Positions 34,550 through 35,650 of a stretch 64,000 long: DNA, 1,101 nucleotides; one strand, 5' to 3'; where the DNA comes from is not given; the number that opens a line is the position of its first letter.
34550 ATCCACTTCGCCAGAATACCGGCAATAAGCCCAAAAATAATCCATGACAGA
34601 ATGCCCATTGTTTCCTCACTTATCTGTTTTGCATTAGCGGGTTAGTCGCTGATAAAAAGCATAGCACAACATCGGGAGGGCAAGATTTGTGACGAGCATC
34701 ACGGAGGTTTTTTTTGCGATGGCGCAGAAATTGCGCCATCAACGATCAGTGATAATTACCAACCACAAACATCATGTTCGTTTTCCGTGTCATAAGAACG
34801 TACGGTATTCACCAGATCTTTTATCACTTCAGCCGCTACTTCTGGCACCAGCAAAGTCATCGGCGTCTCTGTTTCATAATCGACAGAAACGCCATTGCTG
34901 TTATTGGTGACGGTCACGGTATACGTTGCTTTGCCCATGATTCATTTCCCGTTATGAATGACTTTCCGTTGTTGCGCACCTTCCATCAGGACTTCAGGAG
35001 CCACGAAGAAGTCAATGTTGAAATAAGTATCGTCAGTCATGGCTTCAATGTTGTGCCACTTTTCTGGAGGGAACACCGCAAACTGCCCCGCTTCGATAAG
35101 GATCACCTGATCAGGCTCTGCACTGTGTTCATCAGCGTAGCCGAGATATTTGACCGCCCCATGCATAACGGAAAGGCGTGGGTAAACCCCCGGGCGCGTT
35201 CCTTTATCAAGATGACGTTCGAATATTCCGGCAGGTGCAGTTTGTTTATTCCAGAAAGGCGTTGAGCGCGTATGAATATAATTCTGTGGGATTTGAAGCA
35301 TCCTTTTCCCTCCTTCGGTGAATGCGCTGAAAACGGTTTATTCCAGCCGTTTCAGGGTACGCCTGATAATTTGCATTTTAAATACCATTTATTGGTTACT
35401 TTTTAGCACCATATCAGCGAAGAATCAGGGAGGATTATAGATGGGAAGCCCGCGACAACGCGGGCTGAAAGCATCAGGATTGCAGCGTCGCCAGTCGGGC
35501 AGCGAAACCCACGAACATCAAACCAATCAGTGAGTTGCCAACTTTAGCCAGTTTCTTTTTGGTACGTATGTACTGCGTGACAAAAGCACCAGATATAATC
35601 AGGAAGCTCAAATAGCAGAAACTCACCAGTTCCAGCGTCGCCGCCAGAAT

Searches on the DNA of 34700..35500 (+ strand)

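Call 4: search_dna_similar(query=window:34700-35500:+, collection=ecoli_genomes, mode=near, max_rows=8)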
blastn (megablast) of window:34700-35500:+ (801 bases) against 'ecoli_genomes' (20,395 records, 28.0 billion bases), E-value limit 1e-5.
Records with a match: 5420; places in all: 6973; records where one place covers at least 80% of the query: 4964.
Genomes with a match: 5420 of 5426; with a place that covers at least 80% of the query: 4964. Places per genome that has any: lowest 1, median 1, highest 3. On chromosomes: 6970 places; on plasmids: 3.
Best place of each record, by identity: >=99% 2105; 95-99% 3314; 90-95% 1.
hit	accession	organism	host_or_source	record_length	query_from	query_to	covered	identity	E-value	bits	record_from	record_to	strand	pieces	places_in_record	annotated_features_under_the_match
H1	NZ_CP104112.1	Escherichia coli strain USDA-ARS-USMARC-51688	Bos taurus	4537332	1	801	100%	99.9%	0e+0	1492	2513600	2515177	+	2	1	IS1-like element IS1A family transposase | yeaR: DUF1971 domain-containing protein YeaR | yoaG: DUF1869 domain-containing protein | leuE: leucine efflux protein LeuE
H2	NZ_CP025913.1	Escherichia coli strain 203740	Homo sapiens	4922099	1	801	100%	99.9%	0e+0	1474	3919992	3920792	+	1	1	yeaR: DUF1971 domain-containing protein YeaR | yoaG: DUF1869 domain-containing protein | leuE: leucine efflux protein LeuE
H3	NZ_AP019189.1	Escherichia coli strain M217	Homo sapiens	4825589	1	801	100%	99.9%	0e+0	1474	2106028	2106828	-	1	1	yeaR: DUF1971 domain-containing protein YeaR | yoaG: DUF1869 domain-containing protein | leuE: leucine efflux protein LeuE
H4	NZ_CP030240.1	Escherichia coli strain ER1709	-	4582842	1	801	100%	99.9%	0e+0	1474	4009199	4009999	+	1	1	yeaR: DUF1971 domain-containing protein YeaR | yoaG: DUF1869 domain-containing protein | leuE: leucine efflux protein LeuE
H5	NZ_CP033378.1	Escherichia coli strain L73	goose anus swab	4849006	1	801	100%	99.9%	0e+0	1474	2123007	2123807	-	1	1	yeaR: DUF1971 domain-containing protein YeaR | yoaG: DUF1869 domain-containing protein | leuE: leucine efflux protein LeuE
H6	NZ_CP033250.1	Escherichia coli strain ECCHD184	chicken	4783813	1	801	100%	99.9%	0e+0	1474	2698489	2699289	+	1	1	yeaR: DUF1971 domain-containing protein YeaR | yoaG: DUF1869 domain-containing protein | leuE: leucine efflux protein LeuE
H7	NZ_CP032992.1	Escherichia coli strain W5-6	Jin River water W5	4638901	1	801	100%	99.9%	0e+0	1474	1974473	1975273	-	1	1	yeaR: DUF1971 domain-containing protein YeaR | yoaG: DUF1869 domain-containing protein | leuE: leucine efflux protein LeuE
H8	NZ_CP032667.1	Escherichia coli str. K-12 substr. MG1655 strain K-12 ...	Laboratory strain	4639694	1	801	100%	99.9%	0e+0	1474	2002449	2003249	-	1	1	yeaR: DUF1971 domain-containing protein YeaR | yoaG: DUF1869 domain-containing protein | leuE: leucine efflux protein LeuE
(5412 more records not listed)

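Call 7: get_annotated_region(hit=H8, flank=3000)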
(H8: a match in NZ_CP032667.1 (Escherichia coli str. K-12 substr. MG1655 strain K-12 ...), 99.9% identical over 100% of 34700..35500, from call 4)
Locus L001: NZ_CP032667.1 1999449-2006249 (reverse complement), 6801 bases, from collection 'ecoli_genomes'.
description: Escherichia coli str. K-12 substr. MG1655 strain K-12 chromosome, complete genome
organism: Escherichia coli str. K-12 substr. MG1655 strain K-12 substr. MG1655 (NCBI taxid 511145)
replicon: chromosome; assembly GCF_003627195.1
host: -; source: Laboratory strain; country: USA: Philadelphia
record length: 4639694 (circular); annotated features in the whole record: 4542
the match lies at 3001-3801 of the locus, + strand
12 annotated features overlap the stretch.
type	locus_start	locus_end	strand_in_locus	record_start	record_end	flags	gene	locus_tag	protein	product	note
CDS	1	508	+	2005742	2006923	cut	nimT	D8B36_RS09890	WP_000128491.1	2-nitroimidazole transporter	-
CDS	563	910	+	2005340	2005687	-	yeaO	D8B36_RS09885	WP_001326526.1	DUF488 domain-containing protein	-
CDS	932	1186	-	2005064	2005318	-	yoaF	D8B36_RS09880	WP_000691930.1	DUF333 domain-containing lipoprotein YoaF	-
CDS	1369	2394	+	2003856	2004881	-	dgcP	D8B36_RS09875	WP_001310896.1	diguanylate cyclase DgcP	-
CDS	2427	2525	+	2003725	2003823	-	yoaK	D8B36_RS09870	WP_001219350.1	YoaK family small membrane protein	-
CDS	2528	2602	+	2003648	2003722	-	yoaJ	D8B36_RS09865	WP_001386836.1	protein YoaJ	-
CDS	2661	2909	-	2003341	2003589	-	yeaQ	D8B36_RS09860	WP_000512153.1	GlsB/YeaQ/YmgE family stress response membrane protein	-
CDS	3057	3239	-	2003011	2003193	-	yoaG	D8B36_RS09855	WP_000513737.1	DUF1869 domain-containing protein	-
CDS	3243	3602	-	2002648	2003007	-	yeaR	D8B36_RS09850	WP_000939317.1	DUF1971 domain-containing protein YeaR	-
CDS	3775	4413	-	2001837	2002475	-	leuE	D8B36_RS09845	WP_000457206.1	leucine efflux protein LeuE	-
CDS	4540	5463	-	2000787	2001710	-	dmlR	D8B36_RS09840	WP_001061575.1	DNA-binding transcriptional regulator DmlR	-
CDS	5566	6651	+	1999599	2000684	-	dmlA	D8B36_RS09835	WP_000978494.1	multifunctional D-malate/3-isopropylmalate/tartarate dehydrogenase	-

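Call 36: search_dna_similar(query=window:35345-35400:+, collection=ecoli_genomes, mode=near, max_rows=12, rows=spread)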
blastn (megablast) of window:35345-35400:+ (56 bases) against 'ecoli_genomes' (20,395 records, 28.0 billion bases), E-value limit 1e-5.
Records with a match: 5417; places in all: 5418; records where one place covers at least 80% of the query: 5417.
Genomes with a match: 5417 of 5426; with a place that covers at least 80% of the query: 5417. Places per genome that has any: lowest 1, median 1, highest 2. On chromosomes: 5416 places; on plasmids: 2.
Best place of each record, by identity: >=99% 4803; 95-99% 614.
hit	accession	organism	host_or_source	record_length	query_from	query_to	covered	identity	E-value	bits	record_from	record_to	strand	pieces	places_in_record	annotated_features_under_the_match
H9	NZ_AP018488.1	Escherichia coli O157:H7 strain PV15-279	Homo sapiens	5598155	1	56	100%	100.0%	3e-20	104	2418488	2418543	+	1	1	none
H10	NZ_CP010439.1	Escherichia coli K-12 strain K-12 MG1655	not applicable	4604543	1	56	100%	100.0%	3e-20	104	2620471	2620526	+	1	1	none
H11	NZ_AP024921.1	Escherichia coli O145:H28 strain 12E115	Homo sapiens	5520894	1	56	100%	100.0%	3e-20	104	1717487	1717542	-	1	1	none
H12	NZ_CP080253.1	Escherichia coli strain PC6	pig fecal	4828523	1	56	100%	100.0%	3e-20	104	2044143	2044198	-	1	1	none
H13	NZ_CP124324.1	Escherichia coli strain AVS0536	wastewater treatment plant efflux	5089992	1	56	100%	100.0%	3e-20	104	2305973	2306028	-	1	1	none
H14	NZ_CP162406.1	Escherichia coli strain PEC1021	Envirnment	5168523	1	56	100%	100.0%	3e-20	104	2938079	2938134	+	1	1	none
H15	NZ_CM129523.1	Escherichia coli strain DAM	seawater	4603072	1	56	100%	100.0%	3e-20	104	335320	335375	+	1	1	none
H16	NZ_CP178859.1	Escherichia coli HB101 strain HB101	Homo sapiens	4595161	1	56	100%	100.0%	3e-20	104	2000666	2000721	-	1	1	none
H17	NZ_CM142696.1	Escherichia coli strain UID2309220041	Homo sapiens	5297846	1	56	100%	100.0%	3e-20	104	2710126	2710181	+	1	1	none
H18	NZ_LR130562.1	Escherichia coli strain MS14384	Homo sapiens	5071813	1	56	100%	100.0%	3e-20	104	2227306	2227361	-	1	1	none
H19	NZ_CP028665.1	Escherichia coli strain 118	cattle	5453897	1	56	100%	98.2%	1e-18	99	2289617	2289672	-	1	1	none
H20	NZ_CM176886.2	Escherichia coli strain YC21-F17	-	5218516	1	54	96%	96.3%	7e-16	90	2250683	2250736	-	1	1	none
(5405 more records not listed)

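Call 37: search_dna_similar(query=window:35401-35456:+, collection=ecoli_genomes, mode=near, max_rows=12, rows=spread)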
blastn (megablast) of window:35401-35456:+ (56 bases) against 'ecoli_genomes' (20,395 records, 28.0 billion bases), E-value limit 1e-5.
Records with a match: 2050; places in all: 2051; records where one place covers at least 80% of the query: 2049.
Genomes with a match: 2050 of 5426; with a place that covers at least 80% of the query: 2049. Places per genome that has any: lowest 1, median 1, highest 2. On chromosomes: 2051 places; on plasmids: 0.
Best place of each record, by identity: >=99% 1387; 95-99% 663.
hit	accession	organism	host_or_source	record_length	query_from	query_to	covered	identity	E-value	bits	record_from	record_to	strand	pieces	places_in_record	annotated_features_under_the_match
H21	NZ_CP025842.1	Escherichia coli strain 720632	Homo sapiens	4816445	1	56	100%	100.0%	3e-20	104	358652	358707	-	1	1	none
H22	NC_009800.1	Escherichia coli HS strain HS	-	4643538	1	56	100%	100.0%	3e-20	104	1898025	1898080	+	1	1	none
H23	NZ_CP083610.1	Escherichia coli strain EC2648-Vir1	conjugation assay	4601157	1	56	100%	100.0%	3e-20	104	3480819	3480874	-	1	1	none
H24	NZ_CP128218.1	Escherichia coli strain TG1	Laboratory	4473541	1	56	100%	100.0%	3e-20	104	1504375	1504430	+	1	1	none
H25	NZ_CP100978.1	Escherichia coli strain ET245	Hoplobatrachus rugulosus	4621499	1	56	100%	100.0%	3e-20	104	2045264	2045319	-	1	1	none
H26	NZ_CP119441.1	Escherichia coli O121 strain 201805972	Homo sapiens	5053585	1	56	100%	100.0%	3e-20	104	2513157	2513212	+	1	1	none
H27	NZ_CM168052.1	Escherichia coli strain MC4100_0.05s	MHBCA broth culture with 0.05 uM BLOR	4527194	1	56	100%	100.0%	3e-20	104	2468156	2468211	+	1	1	none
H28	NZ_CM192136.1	Escherichia coli strain Ec-2844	Homo sapiens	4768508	1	56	100%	100.0%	3e-20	104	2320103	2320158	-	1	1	none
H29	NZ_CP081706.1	Escherichia coli strain AH04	-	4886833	1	56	100%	98.2%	1e-18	99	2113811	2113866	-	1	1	none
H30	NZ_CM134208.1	Escherichia coli strain 126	Homo sapiens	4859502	1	56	100%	98.2%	1e-18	99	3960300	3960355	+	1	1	none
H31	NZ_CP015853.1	Escherichia coli strain ATCC 43889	Homo sapiens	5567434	1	56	100%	96.4%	6e-17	94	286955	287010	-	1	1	none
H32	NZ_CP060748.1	Escherichia coli strain EC96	Homo sapiens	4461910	22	56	63%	100.0%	1e-8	66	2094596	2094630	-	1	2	none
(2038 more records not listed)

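Call 38: get_annotated_region(hit=H19, flank=120)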
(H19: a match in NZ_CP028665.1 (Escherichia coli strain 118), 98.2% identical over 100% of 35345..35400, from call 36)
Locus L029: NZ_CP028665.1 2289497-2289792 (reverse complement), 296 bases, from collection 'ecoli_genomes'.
description: Escherichia coli strain 118 chromosome, complete genome
organism: Escherichia coli strain 118 (NCBI taxid 562)
replicon: chromosome; assembly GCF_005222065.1
host: -; source: cattle; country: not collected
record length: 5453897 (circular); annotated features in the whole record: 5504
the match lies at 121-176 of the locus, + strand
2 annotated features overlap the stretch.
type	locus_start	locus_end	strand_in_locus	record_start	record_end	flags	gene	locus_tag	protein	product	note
CDS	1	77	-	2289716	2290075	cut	yeaR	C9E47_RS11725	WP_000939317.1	DUF1971 domain-containing protein YeaR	-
CDS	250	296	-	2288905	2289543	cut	leuE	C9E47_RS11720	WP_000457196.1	leucine efflux protein LeuE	-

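Call 39: get_annotated_region(hit=H20, flank=120)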
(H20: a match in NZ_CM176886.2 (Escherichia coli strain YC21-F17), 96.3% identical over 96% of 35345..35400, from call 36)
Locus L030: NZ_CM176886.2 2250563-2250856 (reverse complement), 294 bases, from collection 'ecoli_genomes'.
description: Escherichia coli strain YC21-F17 chromosome, whole genome shotgun sequence
organism: Escherichia coli strain YC21-F17 (NCBI taxid 562)
replicon: chromosome; assembly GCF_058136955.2
host: -; source: -; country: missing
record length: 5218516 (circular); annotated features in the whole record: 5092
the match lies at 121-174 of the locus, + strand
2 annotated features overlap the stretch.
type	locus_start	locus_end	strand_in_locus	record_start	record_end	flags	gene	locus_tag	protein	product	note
CDS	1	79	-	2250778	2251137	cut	yeaR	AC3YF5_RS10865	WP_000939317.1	DUF1971 domain-containing protein YeaR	-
CDS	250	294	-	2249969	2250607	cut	leuE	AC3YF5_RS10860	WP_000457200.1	leucine efflux protein LeuE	-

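Call 40: get_annotated_region(hit=H1, flank=300)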
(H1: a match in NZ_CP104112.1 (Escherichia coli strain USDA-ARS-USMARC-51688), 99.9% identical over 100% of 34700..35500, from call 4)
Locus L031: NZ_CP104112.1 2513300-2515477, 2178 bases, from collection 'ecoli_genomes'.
description: Escherichia coli strain USDA-ARS-USMARC-51688 chromosome, complete genome
organism: Escherichia coli strain USDA-ARS-USMARC-51688 (NCBI taxid 562)
replicon: chromosome; assembly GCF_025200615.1
host: Bos taurus; source: feedlot; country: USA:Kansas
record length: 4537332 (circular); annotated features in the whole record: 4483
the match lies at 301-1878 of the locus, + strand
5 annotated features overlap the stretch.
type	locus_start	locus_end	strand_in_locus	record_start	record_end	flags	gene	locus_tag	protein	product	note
CDS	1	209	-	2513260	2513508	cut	yeaQ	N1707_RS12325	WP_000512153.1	GlsB/YeaQ/YmgE family stress response membrane protein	-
CDS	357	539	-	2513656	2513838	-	yoaG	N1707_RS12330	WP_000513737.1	DUF1869 domain-containing protein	-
CDS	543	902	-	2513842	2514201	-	yeaR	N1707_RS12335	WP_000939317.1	DUF1971 domain-containing protein YeaR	-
CDS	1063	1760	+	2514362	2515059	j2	-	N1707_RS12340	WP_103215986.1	IS1-like element IS1A family transposase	programmed frameshift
CDS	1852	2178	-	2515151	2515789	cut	leuE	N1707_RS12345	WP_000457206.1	leucine efflux protein LeuE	-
